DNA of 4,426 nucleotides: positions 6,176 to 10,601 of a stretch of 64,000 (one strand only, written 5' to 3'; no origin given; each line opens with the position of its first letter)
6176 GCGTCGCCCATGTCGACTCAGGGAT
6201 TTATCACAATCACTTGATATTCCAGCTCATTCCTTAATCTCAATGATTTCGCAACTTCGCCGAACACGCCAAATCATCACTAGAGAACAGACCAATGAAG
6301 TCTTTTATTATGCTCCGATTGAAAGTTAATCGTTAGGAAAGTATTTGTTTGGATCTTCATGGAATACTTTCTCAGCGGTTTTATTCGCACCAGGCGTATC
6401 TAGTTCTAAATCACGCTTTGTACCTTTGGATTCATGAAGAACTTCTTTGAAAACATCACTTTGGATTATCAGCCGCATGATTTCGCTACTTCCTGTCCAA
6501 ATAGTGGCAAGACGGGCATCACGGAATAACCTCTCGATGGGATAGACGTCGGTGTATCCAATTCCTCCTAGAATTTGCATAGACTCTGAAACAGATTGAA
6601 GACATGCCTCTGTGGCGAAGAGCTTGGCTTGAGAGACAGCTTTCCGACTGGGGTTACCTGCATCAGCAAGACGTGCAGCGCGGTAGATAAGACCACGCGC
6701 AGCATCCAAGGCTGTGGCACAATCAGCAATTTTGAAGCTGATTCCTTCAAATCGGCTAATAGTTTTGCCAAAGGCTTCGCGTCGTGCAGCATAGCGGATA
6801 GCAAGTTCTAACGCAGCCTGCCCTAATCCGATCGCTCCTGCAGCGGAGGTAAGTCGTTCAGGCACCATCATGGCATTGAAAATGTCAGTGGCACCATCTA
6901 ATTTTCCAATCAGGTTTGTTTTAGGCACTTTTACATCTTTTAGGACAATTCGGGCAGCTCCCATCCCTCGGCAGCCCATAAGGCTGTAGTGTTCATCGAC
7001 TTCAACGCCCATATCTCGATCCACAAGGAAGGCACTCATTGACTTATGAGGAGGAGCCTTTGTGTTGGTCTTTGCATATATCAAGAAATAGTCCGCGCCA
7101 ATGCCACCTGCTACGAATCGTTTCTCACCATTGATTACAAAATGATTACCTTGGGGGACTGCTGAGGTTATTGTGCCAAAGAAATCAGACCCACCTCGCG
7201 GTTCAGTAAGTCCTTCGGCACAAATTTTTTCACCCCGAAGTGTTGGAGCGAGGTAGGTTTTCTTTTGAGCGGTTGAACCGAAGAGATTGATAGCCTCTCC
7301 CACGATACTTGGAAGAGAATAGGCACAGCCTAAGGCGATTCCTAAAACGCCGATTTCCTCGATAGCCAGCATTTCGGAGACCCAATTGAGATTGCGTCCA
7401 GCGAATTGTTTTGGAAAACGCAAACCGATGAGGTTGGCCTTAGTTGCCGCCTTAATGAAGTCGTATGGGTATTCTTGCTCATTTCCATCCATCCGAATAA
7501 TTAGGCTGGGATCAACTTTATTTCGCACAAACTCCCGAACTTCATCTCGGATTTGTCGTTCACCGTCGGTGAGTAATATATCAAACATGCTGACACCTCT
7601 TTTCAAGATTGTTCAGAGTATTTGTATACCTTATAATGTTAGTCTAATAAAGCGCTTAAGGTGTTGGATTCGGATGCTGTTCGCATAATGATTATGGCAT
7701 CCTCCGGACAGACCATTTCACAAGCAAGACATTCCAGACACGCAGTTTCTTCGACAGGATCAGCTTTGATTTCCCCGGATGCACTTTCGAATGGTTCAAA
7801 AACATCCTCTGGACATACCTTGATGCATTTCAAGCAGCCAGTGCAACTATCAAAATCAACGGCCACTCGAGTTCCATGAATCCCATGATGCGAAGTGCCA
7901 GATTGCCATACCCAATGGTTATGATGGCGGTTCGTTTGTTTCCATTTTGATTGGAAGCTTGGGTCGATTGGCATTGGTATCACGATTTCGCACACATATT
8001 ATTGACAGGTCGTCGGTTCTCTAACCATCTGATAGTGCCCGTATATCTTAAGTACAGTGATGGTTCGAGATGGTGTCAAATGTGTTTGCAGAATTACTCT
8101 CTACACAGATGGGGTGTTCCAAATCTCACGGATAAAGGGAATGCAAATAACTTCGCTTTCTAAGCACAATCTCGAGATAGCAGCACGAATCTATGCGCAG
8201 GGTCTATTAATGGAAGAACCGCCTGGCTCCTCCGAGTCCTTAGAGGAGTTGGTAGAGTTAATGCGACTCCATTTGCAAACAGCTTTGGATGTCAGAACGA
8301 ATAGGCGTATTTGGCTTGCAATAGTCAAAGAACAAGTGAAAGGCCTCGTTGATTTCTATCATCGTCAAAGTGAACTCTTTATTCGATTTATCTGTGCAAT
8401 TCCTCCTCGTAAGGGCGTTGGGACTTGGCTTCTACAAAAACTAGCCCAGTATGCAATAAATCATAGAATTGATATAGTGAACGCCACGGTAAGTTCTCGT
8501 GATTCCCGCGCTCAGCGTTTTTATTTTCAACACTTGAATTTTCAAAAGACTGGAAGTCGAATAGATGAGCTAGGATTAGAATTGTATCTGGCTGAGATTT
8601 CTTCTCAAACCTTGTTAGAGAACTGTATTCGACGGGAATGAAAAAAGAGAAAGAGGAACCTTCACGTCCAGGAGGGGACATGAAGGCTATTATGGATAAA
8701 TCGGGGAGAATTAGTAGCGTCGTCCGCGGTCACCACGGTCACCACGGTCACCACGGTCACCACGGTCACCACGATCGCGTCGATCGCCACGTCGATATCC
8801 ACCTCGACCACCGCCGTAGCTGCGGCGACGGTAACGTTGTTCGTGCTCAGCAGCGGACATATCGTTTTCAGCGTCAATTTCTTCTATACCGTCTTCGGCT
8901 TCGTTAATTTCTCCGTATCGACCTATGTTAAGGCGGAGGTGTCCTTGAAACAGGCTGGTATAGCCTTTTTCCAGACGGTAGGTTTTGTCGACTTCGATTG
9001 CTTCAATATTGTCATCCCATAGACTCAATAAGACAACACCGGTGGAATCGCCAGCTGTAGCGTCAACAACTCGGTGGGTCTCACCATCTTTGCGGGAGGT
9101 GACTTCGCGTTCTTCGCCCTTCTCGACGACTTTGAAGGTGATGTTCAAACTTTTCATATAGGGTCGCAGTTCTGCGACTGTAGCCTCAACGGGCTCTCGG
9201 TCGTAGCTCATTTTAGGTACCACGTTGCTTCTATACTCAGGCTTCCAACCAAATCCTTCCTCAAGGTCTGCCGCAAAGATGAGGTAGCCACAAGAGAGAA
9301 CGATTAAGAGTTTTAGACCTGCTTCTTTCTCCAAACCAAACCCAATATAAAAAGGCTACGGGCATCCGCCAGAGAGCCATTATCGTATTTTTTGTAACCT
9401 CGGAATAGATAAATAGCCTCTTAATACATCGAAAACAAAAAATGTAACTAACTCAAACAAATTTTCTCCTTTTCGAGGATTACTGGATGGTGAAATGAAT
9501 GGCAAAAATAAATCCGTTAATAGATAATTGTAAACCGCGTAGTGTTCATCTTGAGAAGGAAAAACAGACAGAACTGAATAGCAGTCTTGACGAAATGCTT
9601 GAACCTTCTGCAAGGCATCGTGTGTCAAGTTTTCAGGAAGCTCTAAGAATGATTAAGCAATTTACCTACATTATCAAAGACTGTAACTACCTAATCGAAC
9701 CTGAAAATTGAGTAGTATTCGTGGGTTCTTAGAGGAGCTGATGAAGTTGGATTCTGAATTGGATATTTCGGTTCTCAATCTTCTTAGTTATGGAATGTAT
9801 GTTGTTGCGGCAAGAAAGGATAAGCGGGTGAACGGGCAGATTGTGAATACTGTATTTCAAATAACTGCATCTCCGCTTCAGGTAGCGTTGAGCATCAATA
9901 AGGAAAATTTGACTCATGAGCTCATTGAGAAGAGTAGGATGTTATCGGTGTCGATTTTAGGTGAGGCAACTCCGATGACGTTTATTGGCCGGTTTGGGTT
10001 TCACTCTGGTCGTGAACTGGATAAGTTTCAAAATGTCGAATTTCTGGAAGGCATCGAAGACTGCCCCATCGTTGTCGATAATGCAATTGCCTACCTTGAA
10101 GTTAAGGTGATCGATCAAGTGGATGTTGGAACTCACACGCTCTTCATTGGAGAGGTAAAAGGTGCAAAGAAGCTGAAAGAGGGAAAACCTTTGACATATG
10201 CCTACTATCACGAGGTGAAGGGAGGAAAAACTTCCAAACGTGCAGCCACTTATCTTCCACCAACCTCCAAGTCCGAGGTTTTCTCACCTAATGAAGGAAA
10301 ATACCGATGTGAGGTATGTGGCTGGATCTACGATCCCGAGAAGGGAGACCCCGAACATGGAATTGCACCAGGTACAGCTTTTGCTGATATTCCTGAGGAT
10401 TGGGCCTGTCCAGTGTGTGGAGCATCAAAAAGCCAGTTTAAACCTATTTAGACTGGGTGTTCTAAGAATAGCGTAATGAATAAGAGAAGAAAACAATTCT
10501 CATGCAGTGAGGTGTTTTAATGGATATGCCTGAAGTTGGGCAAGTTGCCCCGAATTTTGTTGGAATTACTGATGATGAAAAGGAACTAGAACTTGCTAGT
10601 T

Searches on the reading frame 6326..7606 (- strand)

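Call 39: search_protein_families(library=pfam, proteins=[window:6326-7606:-], max_evalue=1e-8)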
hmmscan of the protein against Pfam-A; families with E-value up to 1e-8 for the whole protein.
window:6326-7606:- (426 aa): 4 families
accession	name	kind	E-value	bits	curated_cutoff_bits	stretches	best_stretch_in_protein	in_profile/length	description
PF00441.29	Acyl-CoA_dh_1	-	9.1e-43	146.4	22.4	1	245-383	9-147/150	Acyl-CoA dehydrogenase, C-terminal domain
PF02771.21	Acyl-CoA_dh_N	-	3e-22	79.6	22.9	1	13-126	1-113/113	Acyl-CoA dehydrogenase, N-terminal domain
PF08028.16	Acyl-CoA_dh_2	-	6.1e-21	75.5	22.7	1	253-372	2-131/134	Acyl-CoA dehydrogenase, C-terminal domain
PF02770.24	Acyl-CoA_dh_M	-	3.9e-18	65.8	33.3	1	131-225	2-97/97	Acyl-CoA dehydrogenase, middle domain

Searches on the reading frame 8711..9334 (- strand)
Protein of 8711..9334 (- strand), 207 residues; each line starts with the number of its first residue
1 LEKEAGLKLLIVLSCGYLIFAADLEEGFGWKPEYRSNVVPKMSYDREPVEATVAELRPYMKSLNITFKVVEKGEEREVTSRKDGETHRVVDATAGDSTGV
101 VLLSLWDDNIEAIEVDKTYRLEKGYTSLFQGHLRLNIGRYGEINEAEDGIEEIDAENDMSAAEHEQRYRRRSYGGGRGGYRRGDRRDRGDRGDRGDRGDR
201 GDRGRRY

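Call 39: search_protein_families(library=pfam, proteins=[window:8711-9334:-], max_evalue=1e-8)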
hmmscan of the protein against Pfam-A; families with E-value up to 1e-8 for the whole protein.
window:8711-9334:- (207 aa): 1 family
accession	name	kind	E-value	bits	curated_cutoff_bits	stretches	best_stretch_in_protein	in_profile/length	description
PF21473.3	Ssb-like_OB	-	4.8e-11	43.2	24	1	56-144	1-96/97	Single-stranded DNA binding protein Ssb-like, OB fold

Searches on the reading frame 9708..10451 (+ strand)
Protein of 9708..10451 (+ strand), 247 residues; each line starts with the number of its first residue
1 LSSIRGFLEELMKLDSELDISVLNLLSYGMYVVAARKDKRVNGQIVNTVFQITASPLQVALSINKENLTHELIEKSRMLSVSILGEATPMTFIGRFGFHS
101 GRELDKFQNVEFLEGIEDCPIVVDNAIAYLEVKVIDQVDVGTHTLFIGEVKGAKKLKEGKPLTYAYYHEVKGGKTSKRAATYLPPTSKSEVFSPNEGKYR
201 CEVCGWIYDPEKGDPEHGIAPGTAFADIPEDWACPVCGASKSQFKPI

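Call 39: search_protein_families(library=pfam, proteins=[window:9708-10451:+], max_evalue=1e-8)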
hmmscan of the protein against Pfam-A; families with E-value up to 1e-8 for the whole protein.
window:9708-10451:+ (247 aa): 2 families
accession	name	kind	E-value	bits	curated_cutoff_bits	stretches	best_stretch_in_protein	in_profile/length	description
PF01613.24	Flavin_Reduct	-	4.2e-31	108.6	27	1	26-165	4-145/153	Flavin reductase like domain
PF00301.25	Rubredoxin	-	6e-25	87.5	23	1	198-244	1-47/47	Rubredoxin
